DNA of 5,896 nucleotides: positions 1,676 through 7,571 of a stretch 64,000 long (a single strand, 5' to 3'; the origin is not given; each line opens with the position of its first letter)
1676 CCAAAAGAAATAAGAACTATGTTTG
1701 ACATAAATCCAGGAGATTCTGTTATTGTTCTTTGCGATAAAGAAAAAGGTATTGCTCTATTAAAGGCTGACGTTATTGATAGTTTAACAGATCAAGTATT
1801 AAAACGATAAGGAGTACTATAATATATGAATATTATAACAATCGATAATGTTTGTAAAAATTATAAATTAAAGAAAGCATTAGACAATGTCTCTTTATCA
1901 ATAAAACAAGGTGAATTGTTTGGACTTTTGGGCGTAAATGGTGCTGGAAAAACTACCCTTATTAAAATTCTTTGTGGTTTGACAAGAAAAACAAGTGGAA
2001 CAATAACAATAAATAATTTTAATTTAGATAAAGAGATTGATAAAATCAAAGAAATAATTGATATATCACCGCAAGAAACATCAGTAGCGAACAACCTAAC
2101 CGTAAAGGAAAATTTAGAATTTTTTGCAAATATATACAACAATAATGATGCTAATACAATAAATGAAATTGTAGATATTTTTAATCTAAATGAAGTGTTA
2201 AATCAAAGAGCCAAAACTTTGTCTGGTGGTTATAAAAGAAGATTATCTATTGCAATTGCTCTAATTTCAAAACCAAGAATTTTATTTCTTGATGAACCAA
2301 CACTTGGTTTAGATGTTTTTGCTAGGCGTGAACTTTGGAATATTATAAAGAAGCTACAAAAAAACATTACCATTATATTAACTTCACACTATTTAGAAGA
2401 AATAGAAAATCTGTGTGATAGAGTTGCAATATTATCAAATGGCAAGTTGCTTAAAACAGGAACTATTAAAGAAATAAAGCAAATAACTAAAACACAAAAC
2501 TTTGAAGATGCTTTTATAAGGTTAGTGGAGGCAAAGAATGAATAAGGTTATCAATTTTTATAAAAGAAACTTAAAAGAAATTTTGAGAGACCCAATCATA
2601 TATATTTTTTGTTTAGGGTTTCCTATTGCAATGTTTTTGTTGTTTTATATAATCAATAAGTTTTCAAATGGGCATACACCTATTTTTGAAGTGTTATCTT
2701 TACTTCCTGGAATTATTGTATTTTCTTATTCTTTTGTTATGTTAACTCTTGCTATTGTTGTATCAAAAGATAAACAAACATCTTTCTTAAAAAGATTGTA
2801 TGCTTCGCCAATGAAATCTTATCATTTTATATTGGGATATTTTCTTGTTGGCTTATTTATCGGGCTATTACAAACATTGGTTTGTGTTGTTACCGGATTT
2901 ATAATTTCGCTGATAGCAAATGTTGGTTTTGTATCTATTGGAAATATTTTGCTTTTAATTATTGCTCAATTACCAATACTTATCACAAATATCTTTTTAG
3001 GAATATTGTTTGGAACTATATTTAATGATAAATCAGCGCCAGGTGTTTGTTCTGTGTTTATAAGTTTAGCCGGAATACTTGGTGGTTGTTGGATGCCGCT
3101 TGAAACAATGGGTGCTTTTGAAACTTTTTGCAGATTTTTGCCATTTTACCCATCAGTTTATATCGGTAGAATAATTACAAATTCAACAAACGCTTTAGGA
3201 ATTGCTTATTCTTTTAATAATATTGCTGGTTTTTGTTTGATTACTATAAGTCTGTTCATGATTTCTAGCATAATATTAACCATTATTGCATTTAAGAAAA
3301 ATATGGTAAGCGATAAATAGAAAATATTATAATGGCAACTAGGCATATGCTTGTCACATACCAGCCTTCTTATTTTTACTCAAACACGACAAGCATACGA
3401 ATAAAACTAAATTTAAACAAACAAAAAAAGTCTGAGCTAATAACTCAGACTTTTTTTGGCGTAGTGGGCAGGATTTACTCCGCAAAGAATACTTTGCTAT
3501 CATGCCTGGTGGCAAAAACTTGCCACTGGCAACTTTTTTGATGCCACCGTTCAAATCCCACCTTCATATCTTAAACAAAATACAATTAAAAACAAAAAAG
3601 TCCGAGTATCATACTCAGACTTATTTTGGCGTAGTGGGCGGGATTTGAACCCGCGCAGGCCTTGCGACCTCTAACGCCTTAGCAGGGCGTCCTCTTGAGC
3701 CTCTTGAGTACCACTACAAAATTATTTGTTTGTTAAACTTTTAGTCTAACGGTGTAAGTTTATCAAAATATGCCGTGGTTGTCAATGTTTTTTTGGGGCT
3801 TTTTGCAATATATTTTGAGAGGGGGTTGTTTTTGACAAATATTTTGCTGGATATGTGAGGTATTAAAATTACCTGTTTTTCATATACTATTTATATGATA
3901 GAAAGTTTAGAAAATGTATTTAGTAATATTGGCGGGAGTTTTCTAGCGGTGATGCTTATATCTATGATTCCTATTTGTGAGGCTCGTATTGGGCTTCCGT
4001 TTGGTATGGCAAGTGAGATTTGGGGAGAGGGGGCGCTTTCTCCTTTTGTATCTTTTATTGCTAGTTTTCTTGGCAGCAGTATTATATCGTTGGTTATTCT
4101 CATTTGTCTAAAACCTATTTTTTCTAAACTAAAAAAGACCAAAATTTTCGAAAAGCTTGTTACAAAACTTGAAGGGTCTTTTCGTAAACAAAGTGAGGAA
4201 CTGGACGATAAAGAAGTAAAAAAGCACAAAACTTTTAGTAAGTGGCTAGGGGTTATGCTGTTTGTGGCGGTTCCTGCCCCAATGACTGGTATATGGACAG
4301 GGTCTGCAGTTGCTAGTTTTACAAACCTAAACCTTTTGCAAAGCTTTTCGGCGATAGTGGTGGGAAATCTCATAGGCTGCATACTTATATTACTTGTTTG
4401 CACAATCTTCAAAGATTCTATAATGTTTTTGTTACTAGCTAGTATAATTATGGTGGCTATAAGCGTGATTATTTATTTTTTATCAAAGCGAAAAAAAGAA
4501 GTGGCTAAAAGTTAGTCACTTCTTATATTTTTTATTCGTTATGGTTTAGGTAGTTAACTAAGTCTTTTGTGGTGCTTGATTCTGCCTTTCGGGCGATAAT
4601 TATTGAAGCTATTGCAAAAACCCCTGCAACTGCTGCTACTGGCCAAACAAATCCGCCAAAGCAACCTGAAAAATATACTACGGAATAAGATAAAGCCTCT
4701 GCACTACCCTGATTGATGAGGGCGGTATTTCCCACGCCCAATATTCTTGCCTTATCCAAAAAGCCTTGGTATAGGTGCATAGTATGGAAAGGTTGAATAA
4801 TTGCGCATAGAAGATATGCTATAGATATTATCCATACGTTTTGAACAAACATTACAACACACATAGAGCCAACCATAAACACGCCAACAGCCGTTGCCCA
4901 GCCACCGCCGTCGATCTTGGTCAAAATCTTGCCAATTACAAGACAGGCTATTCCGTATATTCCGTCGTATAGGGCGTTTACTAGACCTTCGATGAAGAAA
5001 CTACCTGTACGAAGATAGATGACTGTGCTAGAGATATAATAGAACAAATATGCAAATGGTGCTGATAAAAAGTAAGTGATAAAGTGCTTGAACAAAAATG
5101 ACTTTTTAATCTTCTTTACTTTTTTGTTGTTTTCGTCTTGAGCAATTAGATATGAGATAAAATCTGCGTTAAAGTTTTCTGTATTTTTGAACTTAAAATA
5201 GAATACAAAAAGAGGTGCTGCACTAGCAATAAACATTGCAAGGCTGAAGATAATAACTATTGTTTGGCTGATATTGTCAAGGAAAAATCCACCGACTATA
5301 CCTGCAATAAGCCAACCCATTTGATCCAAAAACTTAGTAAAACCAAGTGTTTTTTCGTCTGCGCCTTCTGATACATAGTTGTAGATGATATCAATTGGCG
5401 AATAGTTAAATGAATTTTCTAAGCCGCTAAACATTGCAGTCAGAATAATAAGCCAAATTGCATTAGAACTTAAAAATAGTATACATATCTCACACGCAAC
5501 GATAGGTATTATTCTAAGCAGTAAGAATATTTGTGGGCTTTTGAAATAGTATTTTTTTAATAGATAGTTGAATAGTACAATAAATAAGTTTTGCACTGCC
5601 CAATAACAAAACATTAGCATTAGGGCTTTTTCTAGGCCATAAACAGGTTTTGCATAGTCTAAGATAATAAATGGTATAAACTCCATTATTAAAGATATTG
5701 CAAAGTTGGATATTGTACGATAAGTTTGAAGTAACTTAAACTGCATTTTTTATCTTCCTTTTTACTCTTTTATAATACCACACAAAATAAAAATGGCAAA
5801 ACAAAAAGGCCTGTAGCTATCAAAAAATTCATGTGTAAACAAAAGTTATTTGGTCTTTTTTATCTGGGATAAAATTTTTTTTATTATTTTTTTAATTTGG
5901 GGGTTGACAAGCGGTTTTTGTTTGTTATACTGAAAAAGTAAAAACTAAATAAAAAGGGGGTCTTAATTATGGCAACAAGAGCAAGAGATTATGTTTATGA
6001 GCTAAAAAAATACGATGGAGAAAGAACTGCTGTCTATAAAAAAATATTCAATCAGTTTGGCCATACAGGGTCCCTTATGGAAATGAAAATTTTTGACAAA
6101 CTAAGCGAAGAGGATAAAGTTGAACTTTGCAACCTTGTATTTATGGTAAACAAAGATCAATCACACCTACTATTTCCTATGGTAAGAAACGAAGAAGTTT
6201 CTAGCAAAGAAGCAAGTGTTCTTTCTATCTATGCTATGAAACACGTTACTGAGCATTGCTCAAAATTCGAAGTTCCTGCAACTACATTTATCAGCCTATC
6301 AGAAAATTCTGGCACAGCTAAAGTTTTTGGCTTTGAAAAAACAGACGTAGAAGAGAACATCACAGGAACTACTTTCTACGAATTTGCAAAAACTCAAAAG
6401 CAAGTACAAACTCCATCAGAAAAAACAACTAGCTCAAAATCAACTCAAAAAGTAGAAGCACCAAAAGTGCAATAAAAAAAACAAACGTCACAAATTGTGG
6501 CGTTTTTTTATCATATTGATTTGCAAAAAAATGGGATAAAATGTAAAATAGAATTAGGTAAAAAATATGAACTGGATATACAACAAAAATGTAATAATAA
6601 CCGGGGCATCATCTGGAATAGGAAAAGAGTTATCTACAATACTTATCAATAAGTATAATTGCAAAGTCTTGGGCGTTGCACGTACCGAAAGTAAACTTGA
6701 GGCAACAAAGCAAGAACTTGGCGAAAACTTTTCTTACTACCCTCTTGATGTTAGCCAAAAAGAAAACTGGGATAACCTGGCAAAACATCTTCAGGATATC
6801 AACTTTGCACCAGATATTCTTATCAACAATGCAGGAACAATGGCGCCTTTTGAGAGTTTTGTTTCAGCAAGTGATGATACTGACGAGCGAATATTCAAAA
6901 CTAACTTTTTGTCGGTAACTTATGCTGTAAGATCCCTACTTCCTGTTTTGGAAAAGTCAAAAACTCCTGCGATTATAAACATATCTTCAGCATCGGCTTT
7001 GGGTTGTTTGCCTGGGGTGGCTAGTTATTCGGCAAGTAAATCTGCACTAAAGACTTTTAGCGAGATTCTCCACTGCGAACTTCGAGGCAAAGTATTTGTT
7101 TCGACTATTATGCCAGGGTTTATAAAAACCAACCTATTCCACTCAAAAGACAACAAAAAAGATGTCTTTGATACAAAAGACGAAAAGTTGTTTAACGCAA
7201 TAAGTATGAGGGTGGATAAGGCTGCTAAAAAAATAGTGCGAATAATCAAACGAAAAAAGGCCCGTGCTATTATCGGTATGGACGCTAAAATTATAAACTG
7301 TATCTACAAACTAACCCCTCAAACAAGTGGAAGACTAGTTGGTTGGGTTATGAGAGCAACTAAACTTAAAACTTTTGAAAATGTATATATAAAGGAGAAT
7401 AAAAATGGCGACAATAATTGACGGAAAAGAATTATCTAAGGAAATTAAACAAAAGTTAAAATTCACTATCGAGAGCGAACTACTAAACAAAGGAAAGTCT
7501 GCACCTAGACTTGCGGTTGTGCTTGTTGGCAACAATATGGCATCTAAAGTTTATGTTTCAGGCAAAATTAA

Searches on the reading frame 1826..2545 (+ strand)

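Call 76: search_protein_families(library=pfam, proteins=[window:1826-2545:+], max_evalue=0.001)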
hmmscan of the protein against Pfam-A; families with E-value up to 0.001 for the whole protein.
window:1826-2545:+ (239 aa): 3 families
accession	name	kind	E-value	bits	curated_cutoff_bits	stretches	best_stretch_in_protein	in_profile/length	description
PF00005.33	ABC_tran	-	3.6e-35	122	25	1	19-159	1-136/137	ABC transporter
PF13304.12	AAA_21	-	1.4e-12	48.7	27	1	69-188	187-298/304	AAA domain, putative AbiEii toxin, Type IV TA system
PF02463.25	SMC_N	-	5.6e-06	26.4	40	1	33-196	28-205/220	RecF/RecN/SMC N terminal domain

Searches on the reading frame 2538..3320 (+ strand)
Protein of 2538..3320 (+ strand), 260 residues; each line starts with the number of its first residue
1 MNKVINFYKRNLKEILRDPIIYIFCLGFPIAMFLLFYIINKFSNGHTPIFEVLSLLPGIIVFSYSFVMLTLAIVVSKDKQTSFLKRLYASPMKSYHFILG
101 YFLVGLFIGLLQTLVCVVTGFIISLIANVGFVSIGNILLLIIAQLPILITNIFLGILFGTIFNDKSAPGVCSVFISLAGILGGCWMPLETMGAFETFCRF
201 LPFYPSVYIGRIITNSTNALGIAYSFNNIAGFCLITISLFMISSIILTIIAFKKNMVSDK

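Call 76: search_protein_families(library=pfam, proteins=[window:2538-3320:+], max_evalue=0.001)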
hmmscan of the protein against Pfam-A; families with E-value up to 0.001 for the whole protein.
window:2538-3320:+ (260 aa): 2 families
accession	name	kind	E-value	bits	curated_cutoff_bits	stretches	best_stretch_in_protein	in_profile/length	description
PF01061.29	ABC2_membrane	-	1.4e-12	48.1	26.9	1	8-212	7-208/211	ABC-2 type transporter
PF12698.13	ABC2_membrane_3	-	4e-11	43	31.6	1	55-250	164-344/347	ABC-2 family transporter protein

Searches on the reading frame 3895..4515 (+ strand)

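Call 76: search_protein_families(library=pfam, proteins=[window:3895-4515:+], max_evalue=0.001)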
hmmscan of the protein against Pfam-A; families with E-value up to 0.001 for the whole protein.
window:3895-4515:+ (206 aa): 1 family
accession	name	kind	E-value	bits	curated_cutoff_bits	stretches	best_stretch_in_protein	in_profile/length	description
PF06695.16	Sm_multidrug_ex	-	4.8e-25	88.9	30.7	1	29-163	1-120/121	Putative small multi-drug export protein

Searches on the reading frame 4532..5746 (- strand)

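Call 76: search_protein_families(library=pfam, proteins=[window:4532-5746:-], max_evalue=0.001)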
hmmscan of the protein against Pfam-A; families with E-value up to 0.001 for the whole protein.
window:4532-5746:- (404 aa): 1 family
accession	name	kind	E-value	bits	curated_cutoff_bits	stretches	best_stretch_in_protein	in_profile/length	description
PF07690.21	MFS_1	-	4.1e-09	36.3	33.4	1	14-324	9-314/347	Major Facilitator Superfamily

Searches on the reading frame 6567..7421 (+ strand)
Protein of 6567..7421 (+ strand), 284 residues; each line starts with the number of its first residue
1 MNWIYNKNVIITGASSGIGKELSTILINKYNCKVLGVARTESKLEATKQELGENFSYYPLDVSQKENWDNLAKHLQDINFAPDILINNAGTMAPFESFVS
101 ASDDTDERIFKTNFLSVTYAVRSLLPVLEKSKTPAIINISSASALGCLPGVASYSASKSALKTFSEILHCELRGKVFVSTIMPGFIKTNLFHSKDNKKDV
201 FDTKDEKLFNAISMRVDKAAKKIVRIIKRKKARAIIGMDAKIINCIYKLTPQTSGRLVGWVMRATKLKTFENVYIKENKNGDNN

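Call 76: search_protein_families(library=pfam, proteins=[window:6567-7421:+], max_evalue=0.001)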
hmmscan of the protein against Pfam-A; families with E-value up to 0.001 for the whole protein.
window:6567-7421:+ (284 aa): 3 families
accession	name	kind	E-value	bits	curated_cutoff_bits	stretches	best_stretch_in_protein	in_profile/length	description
PF00106.31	adh_short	-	1.8e-40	138.9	26.6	1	7-197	1-193/195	short chain dehydrogenase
PF13561.12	adh_short_C2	-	3.1e-24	86.3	27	1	13-219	1-209/236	Enoyl-(Acyl carrier protein) reductase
PF08659.16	KR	-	7.3e-07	29.7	22.6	1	9-166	3-161/180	KR domain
